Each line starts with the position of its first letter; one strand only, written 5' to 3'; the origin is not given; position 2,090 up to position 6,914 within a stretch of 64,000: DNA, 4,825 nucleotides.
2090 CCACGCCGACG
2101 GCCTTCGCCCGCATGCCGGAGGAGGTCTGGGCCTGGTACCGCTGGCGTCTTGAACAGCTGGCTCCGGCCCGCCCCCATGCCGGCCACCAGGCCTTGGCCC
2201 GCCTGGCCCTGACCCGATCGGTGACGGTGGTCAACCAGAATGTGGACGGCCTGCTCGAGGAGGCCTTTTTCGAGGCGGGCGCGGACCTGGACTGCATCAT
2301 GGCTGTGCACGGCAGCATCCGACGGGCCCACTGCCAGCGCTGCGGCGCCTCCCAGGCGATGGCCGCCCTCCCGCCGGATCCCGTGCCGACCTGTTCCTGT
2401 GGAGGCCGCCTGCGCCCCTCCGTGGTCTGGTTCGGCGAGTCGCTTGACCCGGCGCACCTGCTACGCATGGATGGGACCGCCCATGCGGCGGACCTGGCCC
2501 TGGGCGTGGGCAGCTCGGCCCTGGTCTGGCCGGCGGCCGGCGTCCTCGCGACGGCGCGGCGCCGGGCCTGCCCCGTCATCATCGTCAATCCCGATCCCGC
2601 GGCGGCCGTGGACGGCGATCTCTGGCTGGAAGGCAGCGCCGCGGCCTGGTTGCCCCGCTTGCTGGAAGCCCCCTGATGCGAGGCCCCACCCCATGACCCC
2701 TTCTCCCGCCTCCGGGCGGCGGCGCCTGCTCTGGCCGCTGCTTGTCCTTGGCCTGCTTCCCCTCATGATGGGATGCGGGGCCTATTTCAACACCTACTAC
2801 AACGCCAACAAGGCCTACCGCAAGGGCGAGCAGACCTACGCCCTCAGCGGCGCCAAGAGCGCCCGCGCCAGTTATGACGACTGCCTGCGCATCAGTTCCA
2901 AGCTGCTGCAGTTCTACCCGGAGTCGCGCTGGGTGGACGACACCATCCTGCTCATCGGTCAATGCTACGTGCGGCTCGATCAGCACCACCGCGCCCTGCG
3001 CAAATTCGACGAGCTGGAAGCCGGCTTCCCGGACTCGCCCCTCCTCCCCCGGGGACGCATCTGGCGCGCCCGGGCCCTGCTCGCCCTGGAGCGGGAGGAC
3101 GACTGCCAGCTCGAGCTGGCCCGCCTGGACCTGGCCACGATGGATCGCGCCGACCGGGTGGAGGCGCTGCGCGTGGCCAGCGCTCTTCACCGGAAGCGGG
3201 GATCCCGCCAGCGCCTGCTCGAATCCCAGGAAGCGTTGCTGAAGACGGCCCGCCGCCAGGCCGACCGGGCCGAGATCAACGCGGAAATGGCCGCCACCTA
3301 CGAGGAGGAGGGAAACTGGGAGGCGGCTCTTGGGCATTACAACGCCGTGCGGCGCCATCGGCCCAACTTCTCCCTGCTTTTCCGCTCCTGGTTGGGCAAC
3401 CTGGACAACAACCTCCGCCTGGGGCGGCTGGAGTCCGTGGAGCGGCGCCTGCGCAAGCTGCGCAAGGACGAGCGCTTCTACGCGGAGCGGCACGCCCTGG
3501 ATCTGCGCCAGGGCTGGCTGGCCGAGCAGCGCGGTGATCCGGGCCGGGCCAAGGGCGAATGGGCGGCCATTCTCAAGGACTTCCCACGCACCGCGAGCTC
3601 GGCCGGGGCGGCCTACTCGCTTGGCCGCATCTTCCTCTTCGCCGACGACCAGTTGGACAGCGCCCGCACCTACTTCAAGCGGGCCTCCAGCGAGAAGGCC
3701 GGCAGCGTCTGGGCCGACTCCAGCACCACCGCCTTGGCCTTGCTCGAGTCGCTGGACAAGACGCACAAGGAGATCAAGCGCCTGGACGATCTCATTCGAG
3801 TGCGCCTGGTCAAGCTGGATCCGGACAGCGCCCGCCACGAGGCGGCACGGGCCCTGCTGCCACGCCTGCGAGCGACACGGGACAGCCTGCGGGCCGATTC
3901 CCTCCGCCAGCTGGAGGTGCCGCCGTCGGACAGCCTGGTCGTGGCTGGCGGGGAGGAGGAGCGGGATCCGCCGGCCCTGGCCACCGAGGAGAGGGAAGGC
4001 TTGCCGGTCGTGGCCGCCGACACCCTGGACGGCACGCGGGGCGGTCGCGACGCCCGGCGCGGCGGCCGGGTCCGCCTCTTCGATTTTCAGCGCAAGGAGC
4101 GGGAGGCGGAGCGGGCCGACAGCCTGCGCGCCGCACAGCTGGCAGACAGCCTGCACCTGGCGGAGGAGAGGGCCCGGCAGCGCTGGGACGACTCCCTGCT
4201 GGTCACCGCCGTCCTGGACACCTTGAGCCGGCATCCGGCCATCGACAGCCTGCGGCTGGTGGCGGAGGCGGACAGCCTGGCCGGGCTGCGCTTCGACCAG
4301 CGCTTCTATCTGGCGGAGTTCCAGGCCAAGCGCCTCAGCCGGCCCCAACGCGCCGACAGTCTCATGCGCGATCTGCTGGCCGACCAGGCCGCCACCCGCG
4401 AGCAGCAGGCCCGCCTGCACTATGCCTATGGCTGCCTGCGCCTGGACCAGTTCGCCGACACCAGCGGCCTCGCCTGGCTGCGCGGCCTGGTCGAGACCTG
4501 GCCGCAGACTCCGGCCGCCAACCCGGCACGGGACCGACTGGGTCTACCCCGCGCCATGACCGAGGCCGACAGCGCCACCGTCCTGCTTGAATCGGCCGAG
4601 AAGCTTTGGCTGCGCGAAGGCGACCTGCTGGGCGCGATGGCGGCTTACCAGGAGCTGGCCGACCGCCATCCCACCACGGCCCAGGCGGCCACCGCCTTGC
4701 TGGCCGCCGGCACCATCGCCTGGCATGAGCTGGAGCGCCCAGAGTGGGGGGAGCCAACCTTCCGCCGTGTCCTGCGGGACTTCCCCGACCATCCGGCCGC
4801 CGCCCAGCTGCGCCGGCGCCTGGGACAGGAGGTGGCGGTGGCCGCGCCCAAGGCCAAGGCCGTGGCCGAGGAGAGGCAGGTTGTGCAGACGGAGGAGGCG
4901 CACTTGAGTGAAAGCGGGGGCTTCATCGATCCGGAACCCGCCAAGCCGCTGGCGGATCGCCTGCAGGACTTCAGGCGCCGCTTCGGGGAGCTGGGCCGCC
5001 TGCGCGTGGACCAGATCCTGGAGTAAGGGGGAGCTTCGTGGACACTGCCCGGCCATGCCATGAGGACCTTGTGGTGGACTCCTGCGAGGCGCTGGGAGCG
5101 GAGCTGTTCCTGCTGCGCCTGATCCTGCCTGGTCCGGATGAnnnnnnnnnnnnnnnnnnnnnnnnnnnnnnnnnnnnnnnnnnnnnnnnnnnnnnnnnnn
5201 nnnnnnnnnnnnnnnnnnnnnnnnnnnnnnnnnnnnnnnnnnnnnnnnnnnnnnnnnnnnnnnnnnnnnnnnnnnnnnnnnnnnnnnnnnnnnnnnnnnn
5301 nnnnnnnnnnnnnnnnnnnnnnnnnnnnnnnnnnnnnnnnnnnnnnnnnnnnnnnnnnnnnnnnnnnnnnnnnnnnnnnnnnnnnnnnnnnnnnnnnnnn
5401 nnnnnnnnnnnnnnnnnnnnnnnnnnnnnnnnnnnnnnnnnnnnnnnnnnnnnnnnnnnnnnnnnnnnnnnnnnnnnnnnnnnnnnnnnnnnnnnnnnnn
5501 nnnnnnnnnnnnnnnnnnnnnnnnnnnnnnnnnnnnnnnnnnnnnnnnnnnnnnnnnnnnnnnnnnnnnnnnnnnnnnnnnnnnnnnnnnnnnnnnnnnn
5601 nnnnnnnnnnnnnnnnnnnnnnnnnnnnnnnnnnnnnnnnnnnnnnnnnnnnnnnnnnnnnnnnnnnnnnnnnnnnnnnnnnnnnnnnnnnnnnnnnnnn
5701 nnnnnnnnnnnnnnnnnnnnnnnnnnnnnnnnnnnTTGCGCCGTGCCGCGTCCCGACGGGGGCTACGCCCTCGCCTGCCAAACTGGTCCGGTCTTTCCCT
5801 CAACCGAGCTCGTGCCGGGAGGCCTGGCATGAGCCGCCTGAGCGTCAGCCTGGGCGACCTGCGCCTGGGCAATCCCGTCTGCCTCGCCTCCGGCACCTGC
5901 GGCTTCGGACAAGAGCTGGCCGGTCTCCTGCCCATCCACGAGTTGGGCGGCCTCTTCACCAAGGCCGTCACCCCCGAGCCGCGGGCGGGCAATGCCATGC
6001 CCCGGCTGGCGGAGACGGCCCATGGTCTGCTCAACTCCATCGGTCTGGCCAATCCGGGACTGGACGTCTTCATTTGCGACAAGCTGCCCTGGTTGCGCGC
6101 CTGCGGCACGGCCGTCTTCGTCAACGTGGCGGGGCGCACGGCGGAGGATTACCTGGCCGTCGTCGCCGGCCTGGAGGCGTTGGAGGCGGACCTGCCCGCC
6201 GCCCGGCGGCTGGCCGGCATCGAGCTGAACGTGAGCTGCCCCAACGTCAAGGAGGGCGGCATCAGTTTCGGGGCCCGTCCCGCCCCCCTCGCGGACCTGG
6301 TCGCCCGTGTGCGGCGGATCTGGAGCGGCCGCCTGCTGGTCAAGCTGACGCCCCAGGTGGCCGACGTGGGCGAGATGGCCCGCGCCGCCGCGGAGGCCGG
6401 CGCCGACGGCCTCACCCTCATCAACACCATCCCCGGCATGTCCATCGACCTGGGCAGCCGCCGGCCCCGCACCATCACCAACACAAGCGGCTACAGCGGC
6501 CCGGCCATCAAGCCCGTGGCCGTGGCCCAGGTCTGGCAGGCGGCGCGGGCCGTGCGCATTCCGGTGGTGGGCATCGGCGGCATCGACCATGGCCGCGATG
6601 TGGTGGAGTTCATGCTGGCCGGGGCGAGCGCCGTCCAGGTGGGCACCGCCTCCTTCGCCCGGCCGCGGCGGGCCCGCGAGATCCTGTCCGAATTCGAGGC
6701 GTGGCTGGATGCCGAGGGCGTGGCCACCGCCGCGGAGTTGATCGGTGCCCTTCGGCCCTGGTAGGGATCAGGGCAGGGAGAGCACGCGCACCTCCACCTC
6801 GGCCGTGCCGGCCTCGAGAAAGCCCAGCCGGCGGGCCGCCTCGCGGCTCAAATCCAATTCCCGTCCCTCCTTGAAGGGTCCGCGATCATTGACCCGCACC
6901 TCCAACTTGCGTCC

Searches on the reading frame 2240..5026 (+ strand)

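Call 52: search_protein_families(library=pfam, proteins=[window:2240-5026:+], max_evalue=0.0001)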
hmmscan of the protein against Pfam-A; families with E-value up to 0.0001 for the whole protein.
window:2240-5026:+ (928 aa): 1 family
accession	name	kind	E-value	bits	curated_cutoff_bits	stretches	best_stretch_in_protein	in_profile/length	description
PF13174.12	TPR_6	-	2.3e-10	40.8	26.3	0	235-266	2-33/33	Tetratricopeptide repeat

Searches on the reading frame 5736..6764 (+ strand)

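Call 52: search_protein_families(library=pfam, proteins=[window:5736-6764:+], max_evalue=0.0001)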
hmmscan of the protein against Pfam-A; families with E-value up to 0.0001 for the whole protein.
window:5736-6764:+ (342 aa): 2 families
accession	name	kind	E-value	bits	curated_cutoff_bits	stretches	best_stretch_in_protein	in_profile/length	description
PF01180.27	DHO_dh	-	9.1e-66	222.4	27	1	35-323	2-290/291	Dihydroorotate dehydrogenase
PF03060.21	NMO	-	3.8e-05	23.7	28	1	266-305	185-224/331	Nitronate monooxygenase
